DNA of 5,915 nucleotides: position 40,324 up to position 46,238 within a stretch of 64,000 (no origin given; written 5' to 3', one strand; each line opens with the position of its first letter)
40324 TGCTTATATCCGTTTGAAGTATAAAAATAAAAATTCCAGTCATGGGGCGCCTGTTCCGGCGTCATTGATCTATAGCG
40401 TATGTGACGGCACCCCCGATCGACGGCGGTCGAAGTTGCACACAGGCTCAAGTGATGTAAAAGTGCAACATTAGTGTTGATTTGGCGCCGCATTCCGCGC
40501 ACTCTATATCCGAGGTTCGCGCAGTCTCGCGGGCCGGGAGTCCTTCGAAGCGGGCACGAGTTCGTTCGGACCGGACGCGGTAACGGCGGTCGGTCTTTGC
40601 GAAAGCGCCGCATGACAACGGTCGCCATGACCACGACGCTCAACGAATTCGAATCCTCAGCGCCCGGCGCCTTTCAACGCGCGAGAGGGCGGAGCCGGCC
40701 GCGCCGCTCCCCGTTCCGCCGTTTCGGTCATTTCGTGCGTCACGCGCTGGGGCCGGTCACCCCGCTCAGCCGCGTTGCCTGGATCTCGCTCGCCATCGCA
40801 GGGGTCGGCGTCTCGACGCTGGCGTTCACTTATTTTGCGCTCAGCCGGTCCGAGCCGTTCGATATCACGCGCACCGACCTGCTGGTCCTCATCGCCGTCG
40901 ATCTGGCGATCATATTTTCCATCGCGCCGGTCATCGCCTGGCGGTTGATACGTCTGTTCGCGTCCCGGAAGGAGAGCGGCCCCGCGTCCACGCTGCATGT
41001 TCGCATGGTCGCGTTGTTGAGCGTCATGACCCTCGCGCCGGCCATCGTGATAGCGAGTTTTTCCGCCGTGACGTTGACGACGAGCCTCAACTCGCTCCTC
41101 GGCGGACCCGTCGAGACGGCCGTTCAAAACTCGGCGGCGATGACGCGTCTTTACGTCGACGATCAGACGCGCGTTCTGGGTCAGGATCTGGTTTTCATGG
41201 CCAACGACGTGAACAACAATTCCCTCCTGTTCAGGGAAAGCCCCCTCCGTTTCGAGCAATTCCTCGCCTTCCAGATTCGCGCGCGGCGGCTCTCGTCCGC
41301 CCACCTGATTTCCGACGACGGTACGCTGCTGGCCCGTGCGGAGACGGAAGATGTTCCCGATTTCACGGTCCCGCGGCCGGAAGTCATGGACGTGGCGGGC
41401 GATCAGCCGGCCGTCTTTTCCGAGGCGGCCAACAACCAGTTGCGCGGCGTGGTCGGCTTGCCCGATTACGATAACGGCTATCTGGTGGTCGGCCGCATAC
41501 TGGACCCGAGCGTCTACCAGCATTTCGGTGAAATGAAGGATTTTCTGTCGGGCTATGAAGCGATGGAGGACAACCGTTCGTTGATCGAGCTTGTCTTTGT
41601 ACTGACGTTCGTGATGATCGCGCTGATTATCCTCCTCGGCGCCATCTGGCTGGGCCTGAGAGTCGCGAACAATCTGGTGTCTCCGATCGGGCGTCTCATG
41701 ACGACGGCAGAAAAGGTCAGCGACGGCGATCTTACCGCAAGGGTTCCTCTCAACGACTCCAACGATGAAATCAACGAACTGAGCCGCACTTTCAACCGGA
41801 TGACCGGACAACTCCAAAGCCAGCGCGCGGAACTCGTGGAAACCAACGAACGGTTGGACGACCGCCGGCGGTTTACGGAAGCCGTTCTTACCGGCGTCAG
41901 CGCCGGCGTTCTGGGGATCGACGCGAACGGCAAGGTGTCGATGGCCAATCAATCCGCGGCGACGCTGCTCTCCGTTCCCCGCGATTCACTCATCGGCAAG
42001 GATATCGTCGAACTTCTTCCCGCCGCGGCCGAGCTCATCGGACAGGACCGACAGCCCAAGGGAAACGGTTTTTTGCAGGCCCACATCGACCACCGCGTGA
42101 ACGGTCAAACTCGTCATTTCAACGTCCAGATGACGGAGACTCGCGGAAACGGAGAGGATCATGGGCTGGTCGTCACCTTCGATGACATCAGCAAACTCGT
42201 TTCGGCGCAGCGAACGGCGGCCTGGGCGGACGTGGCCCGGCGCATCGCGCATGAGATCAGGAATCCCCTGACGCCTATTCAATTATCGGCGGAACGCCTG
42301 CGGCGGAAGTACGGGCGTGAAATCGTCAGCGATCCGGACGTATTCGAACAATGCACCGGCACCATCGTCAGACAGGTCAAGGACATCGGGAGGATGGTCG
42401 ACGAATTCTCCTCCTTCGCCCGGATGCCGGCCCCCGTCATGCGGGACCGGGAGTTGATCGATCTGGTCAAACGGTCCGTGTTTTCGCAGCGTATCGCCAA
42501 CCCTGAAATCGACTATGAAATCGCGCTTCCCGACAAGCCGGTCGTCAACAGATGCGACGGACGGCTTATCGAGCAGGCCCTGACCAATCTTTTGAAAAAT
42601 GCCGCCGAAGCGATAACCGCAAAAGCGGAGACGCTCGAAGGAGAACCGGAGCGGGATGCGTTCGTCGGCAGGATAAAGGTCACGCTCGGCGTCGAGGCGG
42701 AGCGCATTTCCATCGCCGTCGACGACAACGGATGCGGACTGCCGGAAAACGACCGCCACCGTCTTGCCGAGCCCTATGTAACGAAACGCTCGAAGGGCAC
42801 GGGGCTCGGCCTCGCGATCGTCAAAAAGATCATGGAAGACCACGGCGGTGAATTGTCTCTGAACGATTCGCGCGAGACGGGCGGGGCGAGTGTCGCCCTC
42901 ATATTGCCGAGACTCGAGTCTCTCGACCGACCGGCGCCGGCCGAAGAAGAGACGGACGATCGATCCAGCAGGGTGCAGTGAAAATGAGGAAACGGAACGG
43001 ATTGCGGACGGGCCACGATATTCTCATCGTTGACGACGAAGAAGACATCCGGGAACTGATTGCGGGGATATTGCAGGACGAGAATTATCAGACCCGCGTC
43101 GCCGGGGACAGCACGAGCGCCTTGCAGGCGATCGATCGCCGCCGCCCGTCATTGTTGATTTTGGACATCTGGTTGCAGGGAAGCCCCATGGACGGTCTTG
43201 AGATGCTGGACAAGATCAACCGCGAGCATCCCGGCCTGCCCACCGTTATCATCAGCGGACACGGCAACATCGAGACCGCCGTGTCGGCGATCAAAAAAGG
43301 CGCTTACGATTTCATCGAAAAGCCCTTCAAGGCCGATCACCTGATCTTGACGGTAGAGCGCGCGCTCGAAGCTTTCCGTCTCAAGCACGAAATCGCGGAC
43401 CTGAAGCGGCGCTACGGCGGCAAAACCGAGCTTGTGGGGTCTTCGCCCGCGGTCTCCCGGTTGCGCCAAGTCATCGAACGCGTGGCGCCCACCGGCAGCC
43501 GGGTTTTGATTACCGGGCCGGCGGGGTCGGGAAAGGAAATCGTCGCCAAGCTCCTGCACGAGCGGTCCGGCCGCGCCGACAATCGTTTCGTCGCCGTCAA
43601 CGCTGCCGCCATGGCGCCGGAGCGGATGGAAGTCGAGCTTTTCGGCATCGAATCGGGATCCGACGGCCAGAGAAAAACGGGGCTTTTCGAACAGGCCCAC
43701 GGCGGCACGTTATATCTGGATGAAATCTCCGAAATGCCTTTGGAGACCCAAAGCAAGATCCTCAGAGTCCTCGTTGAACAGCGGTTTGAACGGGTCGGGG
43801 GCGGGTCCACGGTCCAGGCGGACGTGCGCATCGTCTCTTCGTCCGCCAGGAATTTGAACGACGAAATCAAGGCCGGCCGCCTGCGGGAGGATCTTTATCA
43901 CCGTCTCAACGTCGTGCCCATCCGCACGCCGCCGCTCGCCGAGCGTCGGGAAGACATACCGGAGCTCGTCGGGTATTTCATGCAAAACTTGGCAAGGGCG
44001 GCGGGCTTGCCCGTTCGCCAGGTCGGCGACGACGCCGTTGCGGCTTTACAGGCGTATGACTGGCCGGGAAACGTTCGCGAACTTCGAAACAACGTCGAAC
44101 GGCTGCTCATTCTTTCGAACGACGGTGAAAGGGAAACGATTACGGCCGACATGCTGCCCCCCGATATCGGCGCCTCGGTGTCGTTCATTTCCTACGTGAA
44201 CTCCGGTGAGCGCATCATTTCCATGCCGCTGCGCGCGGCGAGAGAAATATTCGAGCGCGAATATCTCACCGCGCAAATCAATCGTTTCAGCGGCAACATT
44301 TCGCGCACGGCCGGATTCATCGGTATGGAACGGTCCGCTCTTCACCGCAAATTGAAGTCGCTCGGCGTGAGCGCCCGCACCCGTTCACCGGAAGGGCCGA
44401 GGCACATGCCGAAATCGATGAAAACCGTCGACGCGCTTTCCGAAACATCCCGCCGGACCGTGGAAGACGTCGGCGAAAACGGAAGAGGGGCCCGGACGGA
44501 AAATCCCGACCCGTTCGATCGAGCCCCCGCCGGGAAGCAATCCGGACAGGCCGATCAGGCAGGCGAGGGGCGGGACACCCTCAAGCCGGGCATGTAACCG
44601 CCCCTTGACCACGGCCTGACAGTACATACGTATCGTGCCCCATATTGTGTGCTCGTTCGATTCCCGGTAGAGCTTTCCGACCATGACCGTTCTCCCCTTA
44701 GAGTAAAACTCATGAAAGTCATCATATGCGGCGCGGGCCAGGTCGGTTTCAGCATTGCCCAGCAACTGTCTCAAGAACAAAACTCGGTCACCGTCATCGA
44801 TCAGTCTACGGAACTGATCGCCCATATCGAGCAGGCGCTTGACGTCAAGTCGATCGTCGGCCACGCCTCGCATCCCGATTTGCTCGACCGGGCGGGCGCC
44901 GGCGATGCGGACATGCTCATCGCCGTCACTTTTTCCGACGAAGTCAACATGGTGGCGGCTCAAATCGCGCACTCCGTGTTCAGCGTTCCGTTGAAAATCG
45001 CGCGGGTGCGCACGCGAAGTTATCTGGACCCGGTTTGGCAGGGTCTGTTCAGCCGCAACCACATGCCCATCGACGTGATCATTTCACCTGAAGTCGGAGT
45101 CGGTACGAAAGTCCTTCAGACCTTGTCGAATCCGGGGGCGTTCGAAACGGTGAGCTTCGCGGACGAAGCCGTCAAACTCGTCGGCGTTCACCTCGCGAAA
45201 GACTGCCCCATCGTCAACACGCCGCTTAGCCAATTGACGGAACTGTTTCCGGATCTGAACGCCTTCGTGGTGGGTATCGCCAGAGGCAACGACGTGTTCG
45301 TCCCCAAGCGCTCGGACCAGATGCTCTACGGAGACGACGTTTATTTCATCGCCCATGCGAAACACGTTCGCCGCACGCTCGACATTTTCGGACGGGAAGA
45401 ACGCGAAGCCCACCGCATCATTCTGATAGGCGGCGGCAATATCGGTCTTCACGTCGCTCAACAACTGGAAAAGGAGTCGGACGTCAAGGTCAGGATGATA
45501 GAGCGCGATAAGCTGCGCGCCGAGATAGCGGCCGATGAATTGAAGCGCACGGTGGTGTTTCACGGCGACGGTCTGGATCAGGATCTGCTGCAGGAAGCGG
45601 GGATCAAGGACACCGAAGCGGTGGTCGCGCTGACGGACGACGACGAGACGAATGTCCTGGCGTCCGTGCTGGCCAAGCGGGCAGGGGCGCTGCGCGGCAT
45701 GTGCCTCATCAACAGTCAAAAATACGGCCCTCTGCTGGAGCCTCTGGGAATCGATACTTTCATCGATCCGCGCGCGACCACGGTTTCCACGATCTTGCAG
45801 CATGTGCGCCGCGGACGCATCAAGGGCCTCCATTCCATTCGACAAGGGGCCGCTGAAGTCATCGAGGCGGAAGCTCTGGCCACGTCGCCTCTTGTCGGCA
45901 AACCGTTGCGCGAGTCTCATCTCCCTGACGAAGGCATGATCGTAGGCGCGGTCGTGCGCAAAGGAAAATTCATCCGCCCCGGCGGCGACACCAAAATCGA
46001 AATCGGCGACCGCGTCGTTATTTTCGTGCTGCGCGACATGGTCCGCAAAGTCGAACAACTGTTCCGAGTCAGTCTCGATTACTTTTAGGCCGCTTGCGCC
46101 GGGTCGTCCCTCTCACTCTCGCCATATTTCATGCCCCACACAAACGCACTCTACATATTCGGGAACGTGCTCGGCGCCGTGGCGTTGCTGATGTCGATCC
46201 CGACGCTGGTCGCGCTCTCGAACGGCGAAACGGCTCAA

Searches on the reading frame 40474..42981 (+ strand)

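Call 21: search_protein_families(library=ncbifam, proteins=[window:40474-42981:+])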
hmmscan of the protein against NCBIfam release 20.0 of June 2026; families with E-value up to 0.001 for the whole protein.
window:40474-42981:+ (835 aa): 90 families (the best 25 are shown)
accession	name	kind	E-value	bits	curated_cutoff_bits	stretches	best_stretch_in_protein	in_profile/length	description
NF047496.1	HK_LIC11548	equivalog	6.4e-60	203.5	750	2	574-812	350-588/589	LIC_11548 family sensor histidine kinase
NF008468.0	PRK11360.1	equivalog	2.3e-48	165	646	1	434-815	236-610/616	two-component system sensor histidine kinase AtoS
NF033092.0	HK_WalK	equivalog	3.8e-39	134.7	725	1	371-812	175-593/594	cell wall metabolism sensor histidine kinase WalK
NF046044.1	PnpS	equivalog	2.7e-34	118.8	400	1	404-812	1-390/390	two-component system histidine kinase PnpS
NF007004.0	PRK09467.1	equivalog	3.6e-28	98.6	415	2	591-813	239-436/440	two-component system sensor histidine kinase EnvZ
NF040691.1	MtrAB_MtrB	equivalog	2e-27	96.4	450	2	591-814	278-493/507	MtrAB system histidine kinase MtrB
NF007898.0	PRK10604.1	equivalog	3.7e-27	95.6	478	1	570-817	203-427/433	two-component system sensor histidine kinase RstB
NF008312.0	PRK11100.1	equivalog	1e-26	93.9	356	1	589-813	261-474/477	two-component system sensor histidine kinase CreC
NF007007.0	PRK09470.1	equivalog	2.4e-26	92.7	486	2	590-813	251-459/463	envelope stress sensor histidine kinase CpxA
NF052574.1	HisKinEspCMyxo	equivalog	3.1e-26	91.8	1200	1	447-821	269-645/785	serine histidine kinase EspC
NF045911.1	TCSHisKinNblS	equivalog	9.5e-25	87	1000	1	374-797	182-605/621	two-component system sensor histidine kinase NblS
NF007688.0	PRK10364.1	equivalog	2.4e-24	85.9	479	1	580-813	236-451/460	two-component system sensor histidine kinase ZraS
TIGR02966.1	phoR_proteo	equivalog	9.9e-23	80.7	334.2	1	471-803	11-326/333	phosphate regulon sensor histidine kinase PhoR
NF012226.0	AdeS_HK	equivalog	7.9e-22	77.9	500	2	362-449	46-133/353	two-component sensor histidine kinase AdeS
NF010411.0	PRK13837.1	equivalog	1.2e-21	76.5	647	1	574-816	440-678/828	two-component system VirA-like sensor kinase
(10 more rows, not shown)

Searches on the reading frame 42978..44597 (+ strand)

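Call 21: search_protein_families(library=ncbifam, proteins=[window:42978-44597:+])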
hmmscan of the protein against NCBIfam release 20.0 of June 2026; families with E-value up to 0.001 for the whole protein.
window:42978-44597:+ (539 aa): 106 families (the best 25 are shown)
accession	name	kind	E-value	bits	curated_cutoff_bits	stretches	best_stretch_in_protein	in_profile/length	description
NF051870.1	NAssimRespRegNtrX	equivalog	3.3e-220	731.7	600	1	13-464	2-452/452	nitrogen assimilation response regulator NtrX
TIGR01818.1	ntrC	equivalog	1.7e-115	386.5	558.6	1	15-462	1-463/463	nitrogen regulation protein NR(I)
NF008469.0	PRK11361.1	equivalog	3.2e-105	352.5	714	1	13-465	5-457/461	acetoacetate metabolism transcriptional regulator AtoC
TIGR02915.1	PEP_resp_reg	equivalog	1.7e-101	340.3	502.6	1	15-463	1-443/445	PEP-CTERM-box response regulator transcription factor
NF008176.1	PRK10923.1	equivalog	7.8e-97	324.8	620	1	15-396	6-384/469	nitrogen regulation protein NR(I)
NF041946.1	LuxO_transreg_Vib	equivalog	1.9e-88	297.3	800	1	18-461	2-459/463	quorum-sensing sigma-54 dependent transcriptional regulator LuxO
NF041552.1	TF_PrdR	equivalog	2.1e-83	280.6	795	1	135-461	254-575/577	sigma-54 dependent transcriptional regulator PrdR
NF007689.0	PRK10365.1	equivalog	7.8e-83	278.7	760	1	13-459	6-439/441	sigma-54-dependent response regulator transcription factor ZraR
NF011695.0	PRK15115.1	equivalog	6.2e-82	275.7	763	1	13-459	7-433/445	two-component system response regulator GlrR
NF003451.0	PRK05022.1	equivalog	9.6e-81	272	476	1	140-465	180-511/512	nitric oxide reductase transcriptional regulator NorR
NF050807.1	TransRegFlbDCaul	equivalog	1.1e-78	265.2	750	1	70-396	54-365/454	sigma-54-dependent transcriptional regulator FlbD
TIGR01817.1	nifA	equivalog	2.1e-77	261.1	528.85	1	138-384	184-432/534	nif-specific transcriptional activator NifA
TIGR02329.1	propionate_PrpR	equivalog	1.1e-74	251.9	499.2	1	139-461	202-526/526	propionate catabolism operon regulatory protein PrpR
NF038308.1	RNA_repair_RtcR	equivalog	1.8e-73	248.2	650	1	17-392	33-431/530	RNA repair transcriptional activator RtcR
NF049963.1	RespRegFlgRCampy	domain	6e-73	246.1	750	1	15-384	3-371/429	fla regulon two-component system response regulator FlgR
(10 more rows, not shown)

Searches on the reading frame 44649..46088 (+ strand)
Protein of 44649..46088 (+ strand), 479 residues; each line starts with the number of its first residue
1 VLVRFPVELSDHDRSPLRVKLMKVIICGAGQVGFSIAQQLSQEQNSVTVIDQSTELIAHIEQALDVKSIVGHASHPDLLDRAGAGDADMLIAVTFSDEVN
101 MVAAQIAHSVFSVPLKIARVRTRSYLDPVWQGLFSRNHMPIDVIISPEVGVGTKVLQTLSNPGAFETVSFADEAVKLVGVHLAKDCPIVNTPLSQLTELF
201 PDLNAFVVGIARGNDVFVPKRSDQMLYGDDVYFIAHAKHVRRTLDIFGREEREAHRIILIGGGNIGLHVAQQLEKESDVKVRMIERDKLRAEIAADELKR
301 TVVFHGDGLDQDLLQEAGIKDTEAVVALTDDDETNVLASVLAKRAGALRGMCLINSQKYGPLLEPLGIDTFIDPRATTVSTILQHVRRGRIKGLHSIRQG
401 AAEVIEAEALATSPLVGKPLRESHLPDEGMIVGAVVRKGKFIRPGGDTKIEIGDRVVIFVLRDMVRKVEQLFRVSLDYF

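Call 21: search_protein_families(library=ncbifam, proteins=[window:44649-46088:+])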
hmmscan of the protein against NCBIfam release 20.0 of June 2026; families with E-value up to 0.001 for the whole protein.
window:44649-46088:+ (479 aa): 62 families (the best 25 are shown)
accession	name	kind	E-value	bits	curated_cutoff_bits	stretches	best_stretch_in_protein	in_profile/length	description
NF007031.0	PRK09496.1-2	equivalog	8.5e-203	674.5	289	1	22-479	1-458/458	Trk system potassium transporter TrkA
NF007032.0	PRK09496.1-4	equivalog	1e-134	449.9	309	1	22-479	1-457/457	Trk system potassium transporter TrkA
NF007039.0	PRK09496.3-2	equivalog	1.6e-124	416.2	293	1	22-473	1-445/446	Trk system potassium transporter TrkA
NF007030.0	PRK09496.1-1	equivalog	3.8e-124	414.8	371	1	22-475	1-454/458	Trk system potassium transporter TrkA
NF007041.0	PRK09496.3-4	equivalog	2.5e-106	356.1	386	1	22-474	1-445/450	Trk system potassium transporter TrkA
NF007038.0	PRK09496.2-6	equivalog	3.8e-91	306.1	374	1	22-472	1-444/445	Trk system potassium transporter TrkA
NF007036.0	PRK09496.2-3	subfamily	1.2e-88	297.9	407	1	22-473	1-448/448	Trk system potassium transporter TrkA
NF007034.0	PRK09496.2-1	subfamily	2e-88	297.3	344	1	22-469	1-442/445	Trk system potassium transporter TrkA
NF007040.0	PRK09496.3-3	equivalog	4.7e-78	262.8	455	1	22-472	4-461/462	Trk system potassium transporter TrkA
NF007033.0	PRK09496.1-5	equivalog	1.7e-73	248.2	338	1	22-472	1-447/449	Trk system potassium transporter TrkA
NF007037.0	PRK09496.2-4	equivalog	3.3e-69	233.9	445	1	22-473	1-454/454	Trk system potassium transporter TrkA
NF007043.0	PRK09496.3-6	equivalog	3.3e-63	214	384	1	22-470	1-442/445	Trk system potassium transporter TrkA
NF007035.0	PRK09496.2-2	equivalog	5.1e-55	187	521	1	22-463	1-440/455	Trk system potassium transporter TrkA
NF007042.0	PRK09496.3-5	equivalog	4e-45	154.3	467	1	22-461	1-451/466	Trk system potassium transporter TrkA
NF007828.0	PRK10537.1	equivalog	7.1e-15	54.9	425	2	251-344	248-334/403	voltage-gated potassium channel protein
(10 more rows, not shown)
